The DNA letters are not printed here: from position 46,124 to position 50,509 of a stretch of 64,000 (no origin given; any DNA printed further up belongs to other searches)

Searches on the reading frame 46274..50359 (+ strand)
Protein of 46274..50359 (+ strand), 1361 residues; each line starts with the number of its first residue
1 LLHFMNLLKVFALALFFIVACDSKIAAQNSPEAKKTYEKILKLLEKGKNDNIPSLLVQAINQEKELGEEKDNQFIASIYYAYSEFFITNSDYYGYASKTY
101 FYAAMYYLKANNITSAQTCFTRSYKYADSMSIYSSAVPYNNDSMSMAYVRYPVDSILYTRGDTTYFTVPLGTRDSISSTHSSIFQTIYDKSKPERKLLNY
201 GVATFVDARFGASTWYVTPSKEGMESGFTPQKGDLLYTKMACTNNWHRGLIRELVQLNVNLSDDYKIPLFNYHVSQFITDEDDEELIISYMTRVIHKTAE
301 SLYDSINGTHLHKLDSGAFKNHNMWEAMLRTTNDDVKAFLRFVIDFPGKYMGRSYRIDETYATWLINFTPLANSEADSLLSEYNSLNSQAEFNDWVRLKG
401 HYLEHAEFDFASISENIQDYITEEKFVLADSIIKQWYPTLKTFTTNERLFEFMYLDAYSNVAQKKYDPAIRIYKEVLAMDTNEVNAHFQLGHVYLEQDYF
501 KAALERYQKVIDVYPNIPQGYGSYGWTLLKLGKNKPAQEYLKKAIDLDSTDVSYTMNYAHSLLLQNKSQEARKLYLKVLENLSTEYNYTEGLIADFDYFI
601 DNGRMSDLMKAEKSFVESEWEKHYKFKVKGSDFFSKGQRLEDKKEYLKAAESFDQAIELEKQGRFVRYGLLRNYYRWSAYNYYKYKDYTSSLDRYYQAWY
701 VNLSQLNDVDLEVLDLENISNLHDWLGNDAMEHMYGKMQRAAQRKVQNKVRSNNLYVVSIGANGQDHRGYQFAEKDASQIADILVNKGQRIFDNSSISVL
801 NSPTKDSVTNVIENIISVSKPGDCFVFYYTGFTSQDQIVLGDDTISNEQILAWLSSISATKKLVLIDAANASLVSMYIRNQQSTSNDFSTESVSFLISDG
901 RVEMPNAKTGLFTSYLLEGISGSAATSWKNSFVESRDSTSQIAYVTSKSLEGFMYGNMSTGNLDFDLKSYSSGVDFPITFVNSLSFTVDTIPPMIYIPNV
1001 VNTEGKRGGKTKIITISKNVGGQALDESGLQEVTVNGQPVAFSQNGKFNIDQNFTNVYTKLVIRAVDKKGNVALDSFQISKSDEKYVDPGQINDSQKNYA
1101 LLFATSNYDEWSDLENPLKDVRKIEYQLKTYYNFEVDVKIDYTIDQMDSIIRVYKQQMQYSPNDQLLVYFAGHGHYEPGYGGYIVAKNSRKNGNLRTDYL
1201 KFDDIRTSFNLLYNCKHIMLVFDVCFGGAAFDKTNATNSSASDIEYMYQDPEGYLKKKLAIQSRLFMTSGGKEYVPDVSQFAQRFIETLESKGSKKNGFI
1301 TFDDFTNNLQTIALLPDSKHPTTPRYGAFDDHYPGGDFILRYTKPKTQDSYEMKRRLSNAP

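Call 28: search_protein_families(library=pfam, proteins=[window:46274-50359:+], max_evalue=0.00001)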
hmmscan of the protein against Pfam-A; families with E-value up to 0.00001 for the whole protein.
window:46274-50359:+ (1361 aa): 12 families
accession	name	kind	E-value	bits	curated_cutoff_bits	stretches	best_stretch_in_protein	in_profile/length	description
PF00656.27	Peptidase_C14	-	1.1e-20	74.7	21.4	1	1098-1233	2-134/233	Caspase domain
PF07719.23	TPR_2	-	4.7e-13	48.6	27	0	485-516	2-33/34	Tetratricopeptide repeat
PF13181.12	TPR_8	-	4e-10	39.5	25.7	0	520-550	3-33/34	Tetratricopeptide repeat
PF13424.12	TPR_12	-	2.2e-09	37.8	30.1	0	498-548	24-75/77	Tetratricopeptide repeat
PF13431.12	TPR_17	-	2.5e-09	37.1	24.4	0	507-534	2-29/34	Tetratricopeptide repeat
PF14559.12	TPR_19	-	2.7e-09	37.7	25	0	461-516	2-57/68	Tetratricopeptide repeat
PF13432.12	TPR_16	-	4.2e-08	33.9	32.7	0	525-581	4-60/65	Tetratricopeptide repeat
PF13414.12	TPR_11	-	1.4e-06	28.3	26.8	0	461-497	5-41/42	TPR repeat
PF00515.34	TPR_1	-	2.4e-06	27.5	27.8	0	485-516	2-33/34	Tetratricopeptide repeat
PF23914.1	TPR_CcmH_CycH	-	3.7e-06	27.3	42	0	523-584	55-119/158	Cytochrome c-type biogenesis protein H TPR domain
PF13428.12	TPR_14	-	5.3e-06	27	23.5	0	485-519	2-36/44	Tetratricopeptide repeat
PF12895.13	ANAPC3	-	8.8e-06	26.4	27.2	0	524-577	29-81/82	Anaphase-promoting complex, cyclosome, subunit 3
